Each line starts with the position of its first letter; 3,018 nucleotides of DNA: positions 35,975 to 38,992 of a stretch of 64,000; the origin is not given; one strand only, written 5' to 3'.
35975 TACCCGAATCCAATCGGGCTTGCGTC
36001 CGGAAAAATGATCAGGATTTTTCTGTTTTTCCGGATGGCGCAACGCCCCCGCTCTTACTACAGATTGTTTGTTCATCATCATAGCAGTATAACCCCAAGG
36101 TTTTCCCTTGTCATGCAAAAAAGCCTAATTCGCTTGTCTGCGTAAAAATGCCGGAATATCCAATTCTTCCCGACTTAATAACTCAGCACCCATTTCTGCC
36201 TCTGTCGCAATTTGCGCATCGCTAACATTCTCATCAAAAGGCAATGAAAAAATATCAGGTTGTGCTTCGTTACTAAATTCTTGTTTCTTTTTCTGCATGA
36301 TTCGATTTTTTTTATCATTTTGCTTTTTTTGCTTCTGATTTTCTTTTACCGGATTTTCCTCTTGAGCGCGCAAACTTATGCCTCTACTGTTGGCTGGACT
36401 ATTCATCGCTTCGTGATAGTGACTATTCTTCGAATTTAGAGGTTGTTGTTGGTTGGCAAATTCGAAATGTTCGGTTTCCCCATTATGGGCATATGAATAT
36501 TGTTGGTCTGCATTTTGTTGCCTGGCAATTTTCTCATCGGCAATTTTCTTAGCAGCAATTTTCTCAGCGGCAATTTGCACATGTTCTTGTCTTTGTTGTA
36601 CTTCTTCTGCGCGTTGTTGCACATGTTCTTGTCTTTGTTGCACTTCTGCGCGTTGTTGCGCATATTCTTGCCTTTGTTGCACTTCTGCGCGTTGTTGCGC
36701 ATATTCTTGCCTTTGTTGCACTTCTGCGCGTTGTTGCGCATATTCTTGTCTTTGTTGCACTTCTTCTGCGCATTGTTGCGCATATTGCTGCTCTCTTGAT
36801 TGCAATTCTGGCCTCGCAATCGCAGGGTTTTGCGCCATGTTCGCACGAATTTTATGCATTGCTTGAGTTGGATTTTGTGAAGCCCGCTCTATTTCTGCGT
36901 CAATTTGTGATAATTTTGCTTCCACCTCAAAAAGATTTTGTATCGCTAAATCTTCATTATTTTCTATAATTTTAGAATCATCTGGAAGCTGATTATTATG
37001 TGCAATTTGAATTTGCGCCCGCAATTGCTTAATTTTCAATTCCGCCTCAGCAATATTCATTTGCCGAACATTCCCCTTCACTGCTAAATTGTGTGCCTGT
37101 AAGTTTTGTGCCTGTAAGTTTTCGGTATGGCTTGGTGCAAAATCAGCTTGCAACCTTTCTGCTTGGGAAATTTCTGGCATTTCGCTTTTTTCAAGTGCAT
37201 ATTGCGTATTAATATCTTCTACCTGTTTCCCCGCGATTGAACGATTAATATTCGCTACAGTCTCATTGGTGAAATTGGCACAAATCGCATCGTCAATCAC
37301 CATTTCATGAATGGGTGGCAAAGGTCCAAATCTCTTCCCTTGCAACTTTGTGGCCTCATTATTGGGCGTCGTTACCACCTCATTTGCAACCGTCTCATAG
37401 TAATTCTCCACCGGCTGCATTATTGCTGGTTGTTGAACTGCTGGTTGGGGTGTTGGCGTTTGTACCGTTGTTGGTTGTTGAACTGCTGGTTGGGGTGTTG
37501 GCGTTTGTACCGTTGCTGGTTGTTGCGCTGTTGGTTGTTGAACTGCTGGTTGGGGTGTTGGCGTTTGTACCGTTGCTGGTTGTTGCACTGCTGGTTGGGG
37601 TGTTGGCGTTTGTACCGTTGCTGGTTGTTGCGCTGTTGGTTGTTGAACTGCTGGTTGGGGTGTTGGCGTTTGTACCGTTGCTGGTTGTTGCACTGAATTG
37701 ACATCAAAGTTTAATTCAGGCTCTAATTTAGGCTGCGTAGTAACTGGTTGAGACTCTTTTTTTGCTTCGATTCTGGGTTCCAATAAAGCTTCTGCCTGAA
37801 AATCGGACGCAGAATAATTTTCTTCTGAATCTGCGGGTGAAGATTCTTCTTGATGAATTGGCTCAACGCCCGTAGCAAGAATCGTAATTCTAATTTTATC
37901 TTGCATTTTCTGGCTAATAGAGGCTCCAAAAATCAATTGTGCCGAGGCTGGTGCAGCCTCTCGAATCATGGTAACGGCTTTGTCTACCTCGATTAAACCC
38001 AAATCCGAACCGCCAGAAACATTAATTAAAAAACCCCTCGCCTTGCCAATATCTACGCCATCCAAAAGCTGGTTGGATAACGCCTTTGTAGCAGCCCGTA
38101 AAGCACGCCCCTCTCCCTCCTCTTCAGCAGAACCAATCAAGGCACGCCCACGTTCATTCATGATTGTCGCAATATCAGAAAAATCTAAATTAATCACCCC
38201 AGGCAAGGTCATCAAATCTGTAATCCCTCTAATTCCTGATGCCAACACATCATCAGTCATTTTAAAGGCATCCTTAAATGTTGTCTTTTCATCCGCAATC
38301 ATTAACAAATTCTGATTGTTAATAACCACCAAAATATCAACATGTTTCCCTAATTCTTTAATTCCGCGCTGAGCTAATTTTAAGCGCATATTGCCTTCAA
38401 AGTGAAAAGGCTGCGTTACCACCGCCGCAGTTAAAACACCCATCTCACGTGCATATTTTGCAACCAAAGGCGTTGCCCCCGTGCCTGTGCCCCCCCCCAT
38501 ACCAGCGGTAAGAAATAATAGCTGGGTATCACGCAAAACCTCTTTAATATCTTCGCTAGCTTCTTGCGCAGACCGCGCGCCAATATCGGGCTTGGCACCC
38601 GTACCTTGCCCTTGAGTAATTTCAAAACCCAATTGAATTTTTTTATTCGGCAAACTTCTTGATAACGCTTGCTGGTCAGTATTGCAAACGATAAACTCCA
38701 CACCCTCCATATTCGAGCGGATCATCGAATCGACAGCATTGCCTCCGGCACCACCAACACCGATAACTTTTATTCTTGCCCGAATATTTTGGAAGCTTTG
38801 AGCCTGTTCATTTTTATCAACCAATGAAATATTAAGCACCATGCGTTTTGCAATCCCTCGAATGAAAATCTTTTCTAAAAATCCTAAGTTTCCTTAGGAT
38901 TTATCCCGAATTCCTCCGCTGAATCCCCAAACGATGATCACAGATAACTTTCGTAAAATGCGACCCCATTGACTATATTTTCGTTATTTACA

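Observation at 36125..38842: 905-aa FtsZ: a giant disordered linker built from two young tandem-repeat arrays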

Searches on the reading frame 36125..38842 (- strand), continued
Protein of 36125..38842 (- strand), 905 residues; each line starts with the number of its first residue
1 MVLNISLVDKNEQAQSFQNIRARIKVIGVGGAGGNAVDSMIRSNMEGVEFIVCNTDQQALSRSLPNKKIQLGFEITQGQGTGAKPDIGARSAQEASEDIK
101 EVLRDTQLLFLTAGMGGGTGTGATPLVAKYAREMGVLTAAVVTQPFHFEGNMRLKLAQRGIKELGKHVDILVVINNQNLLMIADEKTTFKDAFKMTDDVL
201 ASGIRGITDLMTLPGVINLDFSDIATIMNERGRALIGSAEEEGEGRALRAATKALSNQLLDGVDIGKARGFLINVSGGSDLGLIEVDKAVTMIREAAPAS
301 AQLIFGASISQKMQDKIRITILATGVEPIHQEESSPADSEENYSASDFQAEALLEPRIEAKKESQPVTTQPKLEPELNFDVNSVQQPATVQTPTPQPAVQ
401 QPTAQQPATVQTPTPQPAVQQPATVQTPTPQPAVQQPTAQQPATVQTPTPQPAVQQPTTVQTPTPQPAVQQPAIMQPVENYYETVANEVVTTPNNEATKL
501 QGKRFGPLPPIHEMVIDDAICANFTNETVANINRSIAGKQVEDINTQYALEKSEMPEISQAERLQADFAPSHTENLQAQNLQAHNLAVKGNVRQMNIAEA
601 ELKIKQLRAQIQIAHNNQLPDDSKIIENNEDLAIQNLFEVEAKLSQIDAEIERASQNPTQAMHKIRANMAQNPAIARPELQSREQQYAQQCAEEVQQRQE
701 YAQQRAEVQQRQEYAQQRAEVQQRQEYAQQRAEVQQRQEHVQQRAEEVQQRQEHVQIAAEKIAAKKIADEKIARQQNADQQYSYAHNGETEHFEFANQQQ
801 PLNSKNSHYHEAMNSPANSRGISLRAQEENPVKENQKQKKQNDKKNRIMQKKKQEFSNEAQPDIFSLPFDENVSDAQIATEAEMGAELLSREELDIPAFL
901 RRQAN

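Call 12: find_encoding_contigs(protein=P0002, flank=8000, max_places=3)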
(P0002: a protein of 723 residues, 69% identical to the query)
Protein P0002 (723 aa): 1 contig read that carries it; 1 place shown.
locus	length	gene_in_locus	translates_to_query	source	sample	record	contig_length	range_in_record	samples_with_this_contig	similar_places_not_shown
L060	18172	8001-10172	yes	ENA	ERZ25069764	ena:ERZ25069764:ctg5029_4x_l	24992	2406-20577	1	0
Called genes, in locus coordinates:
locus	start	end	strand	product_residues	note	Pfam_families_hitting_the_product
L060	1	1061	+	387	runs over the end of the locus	PF01098:FTSW_RODA_SPOVE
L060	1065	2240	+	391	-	PF03033:Glyco_transf_28, PF04101:Glyco_tran_28_C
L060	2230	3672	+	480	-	PF01225:Mur_ligase, PF08245:Mur_ligase_M, PF02875:Mur_ligase_C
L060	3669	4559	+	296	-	PF01565:FAD_binding_4, PF02873:MurB_C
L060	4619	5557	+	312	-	PF01820:Dala_Dala_lig_N, PF02655:ATP-grasp_3 (weak), PF07478:Dala_Dala_lig_C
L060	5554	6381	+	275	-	PF08478:POTRA_1, PF03799:FtsQ_DivIB_C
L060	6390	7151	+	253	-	-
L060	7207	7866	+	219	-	PF14450:FtsA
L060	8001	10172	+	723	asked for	PF00091:Tubulin, PF12327:FtsZ_C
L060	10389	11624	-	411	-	PF13576:Pentapeptide_3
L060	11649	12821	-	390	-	-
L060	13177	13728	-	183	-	PF07661:MORN_2 (faint)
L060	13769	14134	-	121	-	-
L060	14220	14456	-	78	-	-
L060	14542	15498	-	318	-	-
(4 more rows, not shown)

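Call 13: find_encoding_contigs(protein=P0005, flank=8000, max_places=3)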
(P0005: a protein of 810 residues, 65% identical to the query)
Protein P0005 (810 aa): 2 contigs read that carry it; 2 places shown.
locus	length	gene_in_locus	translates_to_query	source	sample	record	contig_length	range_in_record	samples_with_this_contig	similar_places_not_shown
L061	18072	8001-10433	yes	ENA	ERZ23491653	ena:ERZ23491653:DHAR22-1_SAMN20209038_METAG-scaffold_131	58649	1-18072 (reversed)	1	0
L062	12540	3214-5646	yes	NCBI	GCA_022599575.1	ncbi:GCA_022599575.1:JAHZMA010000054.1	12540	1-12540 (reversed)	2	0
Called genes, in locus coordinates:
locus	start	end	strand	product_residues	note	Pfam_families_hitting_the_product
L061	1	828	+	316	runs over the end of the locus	PF01820:Dala_Dala_lig_N, PF07478:Dala_Dala_lig_C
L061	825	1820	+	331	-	PF08478:POTRA_1, PF03799:FtsQ_DivIB_C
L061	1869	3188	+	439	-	PF11104:PilM_2 (weak), PF14450:FtsA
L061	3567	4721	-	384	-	PF13606:Ank_3 (faint), PF13637:Ank_4 (faint), PF13857:Ank_5 (faint), PF00023:Ank (faint), PF12796:Ank_2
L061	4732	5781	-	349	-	PF00023:Ank (faint), PF12796:Ank_2, PF13606:Ank_3 (faint), PF13637:Ank_4 (faint), PF13857:Ank_5 (weak)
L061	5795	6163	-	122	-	-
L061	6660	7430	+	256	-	-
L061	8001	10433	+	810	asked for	PF00091:Tubulin, PF12327:FtsZ_C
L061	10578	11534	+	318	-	PF04055:Radical_SAM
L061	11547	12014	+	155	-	PF03364:Polyketide_cyc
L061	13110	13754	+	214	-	PF00023:Ank (faint)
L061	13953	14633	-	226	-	PF02348:CTP_transf_3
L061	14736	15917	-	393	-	PF04464:Glyphos_transf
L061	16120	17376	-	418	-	PF01555:N6_N4_Mtase, PF10544:T5orf172, PF13455:MUG113 (weak)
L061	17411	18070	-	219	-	?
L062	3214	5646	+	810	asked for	PF00091:Tubulin, PF12327:FtsZ_C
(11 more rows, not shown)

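Call 35: predict_structure(alignment_id=A1)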
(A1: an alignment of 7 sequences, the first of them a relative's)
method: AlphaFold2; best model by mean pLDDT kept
length: 905 residues; sequences in the alignment: 7
mean_pLDDT: 47.8   pTM: 0.30
mean pLDDT of the five models: 47.8, 44.8, 43.6, 43.0, 42.2
residues with pLDDT >= 90: 59; 70-90: 157; 50-70: 105; < 50: 584
segments of 3 or more residues with pLDDT < 50: 1-21, 178-243, 257-285, 300-598, 611-632, 654-682, 778-870, 887-905
pLDDT, mean of each block of 10 residues (from residue 1): 33 39 78 73 62 89 85 86 88 93 84 82 93 83 71 83 82 60 36 37 27 23 31 38 52 49 44 43 50 54 39 28 24 28 24 26 26 30 28 32 28 30 32 33 29 30 29 28 26 26 26 26 34 31 25 25 28 31 33 38 57 42 36 56 65 46 36 38 64 85 90 91 91 85 76 70 73 56 32 30 32 31 27 28 34 32 35 60 52 38 38
secondary structure, 60 per line:
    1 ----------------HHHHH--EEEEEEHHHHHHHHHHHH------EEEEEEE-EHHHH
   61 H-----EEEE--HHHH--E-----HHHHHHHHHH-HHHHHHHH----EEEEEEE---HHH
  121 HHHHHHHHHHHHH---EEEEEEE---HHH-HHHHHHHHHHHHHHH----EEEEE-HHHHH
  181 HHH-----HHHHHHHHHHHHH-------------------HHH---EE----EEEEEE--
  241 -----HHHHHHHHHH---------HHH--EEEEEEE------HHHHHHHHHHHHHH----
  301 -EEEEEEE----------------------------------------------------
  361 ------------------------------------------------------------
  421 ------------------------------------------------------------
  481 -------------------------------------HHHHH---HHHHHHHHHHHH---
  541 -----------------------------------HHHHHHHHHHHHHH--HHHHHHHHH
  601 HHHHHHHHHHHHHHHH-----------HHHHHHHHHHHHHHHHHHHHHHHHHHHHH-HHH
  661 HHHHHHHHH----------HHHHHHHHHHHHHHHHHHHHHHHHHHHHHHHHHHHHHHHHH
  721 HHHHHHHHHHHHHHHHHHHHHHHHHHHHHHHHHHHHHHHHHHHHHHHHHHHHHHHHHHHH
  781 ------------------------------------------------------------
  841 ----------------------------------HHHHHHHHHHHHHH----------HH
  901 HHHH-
elements in order (helices of 4 or more, strands of 3 or more residues): H17-21 E24-29 H30-41 E48-54 H57-61 E67-70 H73-76 H85-94 H96-103 E108-114 H118-133 E137-143 H151-165 E170-174 H176-183 H189-201 E233-238 H246-255 E270-276 H283-296 E302-308 H518-522 H526-537 H576-589 H592-616 H628-656 H658-669 H680-780 H875-888 H899-904

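Call 40: search_protein_families(library=ncbifam, proteins=[window:36125-38842:-], max_evalue=0.1)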
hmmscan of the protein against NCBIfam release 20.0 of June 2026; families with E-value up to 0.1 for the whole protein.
window:36125-38842:- (905 aa): 2 families
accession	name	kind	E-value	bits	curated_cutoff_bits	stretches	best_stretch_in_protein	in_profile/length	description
TIGR00065.1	ftsZ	equivalog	1.8e-108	363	295.2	1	11-340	6-339/353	cell division protein FtsZ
TIGR00783.1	ccs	subfamily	0.097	11.6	549.05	0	108-144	158-194/420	citrate:cation symporter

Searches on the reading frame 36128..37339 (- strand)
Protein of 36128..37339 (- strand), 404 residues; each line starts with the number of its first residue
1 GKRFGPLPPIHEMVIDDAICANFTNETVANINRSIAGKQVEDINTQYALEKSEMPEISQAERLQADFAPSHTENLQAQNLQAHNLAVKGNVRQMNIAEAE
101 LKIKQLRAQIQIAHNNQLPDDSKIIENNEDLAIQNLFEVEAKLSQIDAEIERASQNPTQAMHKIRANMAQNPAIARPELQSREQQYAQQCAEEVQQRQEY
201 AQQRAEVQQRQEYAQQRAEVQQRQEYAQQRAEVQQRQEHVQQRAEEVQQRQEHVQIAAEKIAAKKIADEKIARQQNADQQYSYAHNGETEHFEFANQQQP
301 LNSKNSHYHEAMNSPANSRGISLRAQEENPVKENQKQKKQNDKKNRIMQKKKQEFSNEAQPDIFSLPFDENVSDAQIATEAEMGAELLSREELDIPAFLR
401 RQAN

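Call 43: search_protein_representatives(alignment_id=A2)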
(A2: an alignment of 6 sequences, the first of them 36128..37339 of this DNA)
Query: 6 sequences, 326 profile positions. Proteins with E-value up to 0.001 (for the whole library): 4; up to 1e-10: 4; up to 1e-30: 4. The best 4 are listed.
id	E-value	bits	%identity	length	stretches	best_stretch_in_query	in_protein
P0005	1.5e-128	445.6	-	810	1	1-326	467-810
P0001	1.2e-96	340.8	-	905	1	2-326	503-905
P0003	5.8e-79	282.7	-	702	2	211-326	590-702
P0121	7.6e-72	259.3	-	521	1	1-326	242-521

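Call 54: predict_structure(alignment_id=A2)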
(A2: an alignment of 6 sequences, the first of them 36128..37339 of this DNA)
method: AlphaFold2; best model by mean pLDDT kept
length: 404 residues; sequences in the alignment: 6
mean_pLDDT: 58.0   pTM: 0.24
mean pLDDT of the five models: 58.0, 55.7, 55.6, 53.5, 52.7
residues with pLDDT >= 90: 45; 70-90: 80; 50-70: 88; < 50: 191
segments of 3 or more residues with pLDDT < 50: 1-8, 13-16, 18-20, 39-94, 115-126, 156-169, 285-360, 364-367, 402-404
pLDDT, mean of each block of 10 residues (from residue 1): 47 48 57 56 42 31 32 39 37 50 69 49 47 68 72 54 45 54 83 92 95 93 93 88 83 85 88 74 44 35 34 36 35 39 44 45 52 73 64 53 50
secondary structure, 60 per line:
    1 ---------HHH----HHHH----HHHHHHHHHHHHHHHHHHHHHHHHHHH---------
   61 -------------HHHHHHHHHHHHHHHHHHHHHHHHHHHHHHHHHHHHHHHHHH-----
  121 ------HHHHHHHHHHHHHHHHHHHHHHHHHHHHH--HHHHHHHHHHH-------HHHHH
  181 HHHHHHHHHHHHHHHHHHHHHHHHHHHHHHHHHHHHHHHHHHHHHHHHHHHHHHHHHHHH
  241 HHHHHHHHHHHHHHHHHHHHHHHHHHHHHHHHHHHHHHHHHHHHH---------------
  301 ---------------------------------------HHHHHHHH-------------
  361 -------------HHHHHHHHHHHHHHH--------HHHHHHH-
elements in order: H17-20 H25-51 H74-115 H127-155 H158-168 H176-285 H340-347 H374-388 H397-403

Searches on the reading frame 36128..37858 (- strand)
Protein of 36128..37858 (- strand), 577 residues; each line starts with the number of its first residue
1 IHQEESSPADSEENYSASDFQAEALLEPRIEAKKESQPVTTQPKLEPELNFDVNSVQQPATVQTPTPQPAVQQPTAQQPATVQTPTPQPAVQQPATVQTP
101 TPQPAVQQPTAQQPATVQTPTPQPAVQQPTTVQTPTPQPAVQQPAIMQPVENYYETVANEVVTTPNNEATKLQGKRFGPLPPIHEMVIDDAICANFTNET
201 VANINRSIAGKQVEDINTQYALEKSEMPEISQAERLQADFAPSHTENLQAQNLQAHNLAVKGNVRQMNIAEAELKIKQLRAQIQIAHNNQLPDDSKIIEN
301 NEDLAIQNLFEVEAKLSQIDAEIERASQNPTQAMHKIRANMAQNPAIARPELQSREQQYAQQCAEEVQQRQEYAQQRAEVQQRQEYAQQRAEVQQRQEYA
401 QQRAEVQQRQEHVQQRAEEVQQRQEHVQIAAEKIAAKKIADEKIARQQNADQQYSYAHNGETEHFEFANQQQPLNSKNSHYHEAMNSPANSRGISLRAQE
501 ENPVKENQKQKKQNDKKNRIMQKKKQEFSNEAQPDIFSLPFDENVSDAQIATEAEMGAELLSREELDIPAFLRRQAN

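Call 39: search_solved_structures(query=window:36128-37858:-, max_evalue=1)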
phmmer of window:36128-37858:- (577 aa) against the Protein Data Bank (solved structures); distinct sequences matched with E-value up to 1: 1.
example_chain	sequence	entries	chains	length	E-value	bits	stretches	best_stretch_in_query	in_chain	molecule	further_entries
6hix_BS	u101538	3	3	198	0.17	14.1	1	356-460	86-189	ml85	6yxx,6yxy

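Call 40: search_protein_families(library=ncbifam, proteins=[window:36128-37858:-], max_evalue=0.1)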
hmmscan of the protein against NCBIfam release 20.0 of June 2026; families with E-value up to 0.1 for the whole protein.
window:36128-37858:- (577 aa): 0 families

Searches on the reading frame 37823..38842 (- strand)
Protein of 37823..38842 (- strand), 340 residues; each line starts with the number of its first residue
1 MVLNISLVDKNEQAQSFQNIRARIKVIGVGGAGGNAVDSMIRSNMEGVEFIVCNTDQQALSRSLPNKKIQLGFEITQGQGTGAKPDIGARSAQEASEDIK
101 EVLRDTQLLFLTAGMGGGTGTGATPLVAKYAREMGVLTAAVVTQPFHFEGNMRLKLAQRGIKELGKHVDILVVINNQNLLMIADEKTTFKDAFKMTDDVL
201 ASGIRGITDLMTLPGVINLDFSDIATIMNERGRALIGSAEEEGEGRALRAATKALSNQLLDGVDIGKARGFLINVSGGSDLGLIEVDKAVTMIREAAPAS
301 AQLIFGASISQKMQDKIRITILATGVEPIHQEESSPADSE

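Call 63: search_solved_structures(query=window:37823-38842:-, max_evalue=1e-40, show_alignments=1)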
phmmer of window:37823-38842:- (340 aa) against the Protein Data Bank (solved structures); distinct sequences matched with E-value up to 1e-40: 49.
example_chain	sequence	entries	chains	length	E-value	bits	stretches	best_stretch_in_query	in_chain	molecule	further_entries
4e6e_A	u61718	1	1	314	3.5e-87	295.8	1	18-326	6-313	Cell division protein ftsZ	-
4m8i_A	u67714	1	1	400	1e-86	294.3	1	15-330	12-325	Cell division protein FtsZ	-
3wgj_A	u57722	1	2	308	2.4e-86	293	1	22-326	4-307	Cell division protein FtsZ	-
4dxd_A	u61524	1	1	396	4.9e-86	292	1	15-327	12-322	Cell division protein FtsZ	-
3vo8_A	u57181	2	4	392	6.8e-86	291.5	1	15-327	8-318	Cell division protein FtsZ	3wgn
8h1o_A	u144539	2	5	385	1.8e-85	290.2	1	22-327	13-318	Cell division protein FtsZ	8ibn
9isk_A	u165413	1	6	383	1.8e-85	290.1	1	22-327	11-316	Cell division protein FtsZ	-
6ll5_A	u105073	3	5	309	3.8e-85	289.1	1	22-326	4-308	Cell division protein FtsZ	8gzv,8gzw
2vam_A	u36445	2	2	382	4.5e-85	288.8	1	22-328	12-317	CELL DIVISION PROTEIN FTSZ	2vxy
5h5h_A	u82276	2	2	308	5e-85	288.7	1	22-326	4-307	Cell division protein FtsZ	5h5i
6ll6_A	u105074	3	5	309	5.2e-85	288.6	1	22-326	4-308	Cell division protein FtsZ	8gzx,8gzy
6unx_A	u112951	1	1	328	6.6e-85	288.3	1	20-326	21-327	Cell division protein FtsZ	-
7ojz_A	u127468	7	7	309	7.3e-85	288.1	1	22-326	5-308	Cell division protein FtsZ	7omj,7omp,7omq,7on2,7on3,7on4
6rvm_A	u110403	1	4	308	7.8e-85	288.1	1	22-326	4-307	Cell division protein FtsZ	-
3vo9_A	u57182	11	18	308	8.1e-85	288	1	22-326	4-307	Cell division protein FtsZ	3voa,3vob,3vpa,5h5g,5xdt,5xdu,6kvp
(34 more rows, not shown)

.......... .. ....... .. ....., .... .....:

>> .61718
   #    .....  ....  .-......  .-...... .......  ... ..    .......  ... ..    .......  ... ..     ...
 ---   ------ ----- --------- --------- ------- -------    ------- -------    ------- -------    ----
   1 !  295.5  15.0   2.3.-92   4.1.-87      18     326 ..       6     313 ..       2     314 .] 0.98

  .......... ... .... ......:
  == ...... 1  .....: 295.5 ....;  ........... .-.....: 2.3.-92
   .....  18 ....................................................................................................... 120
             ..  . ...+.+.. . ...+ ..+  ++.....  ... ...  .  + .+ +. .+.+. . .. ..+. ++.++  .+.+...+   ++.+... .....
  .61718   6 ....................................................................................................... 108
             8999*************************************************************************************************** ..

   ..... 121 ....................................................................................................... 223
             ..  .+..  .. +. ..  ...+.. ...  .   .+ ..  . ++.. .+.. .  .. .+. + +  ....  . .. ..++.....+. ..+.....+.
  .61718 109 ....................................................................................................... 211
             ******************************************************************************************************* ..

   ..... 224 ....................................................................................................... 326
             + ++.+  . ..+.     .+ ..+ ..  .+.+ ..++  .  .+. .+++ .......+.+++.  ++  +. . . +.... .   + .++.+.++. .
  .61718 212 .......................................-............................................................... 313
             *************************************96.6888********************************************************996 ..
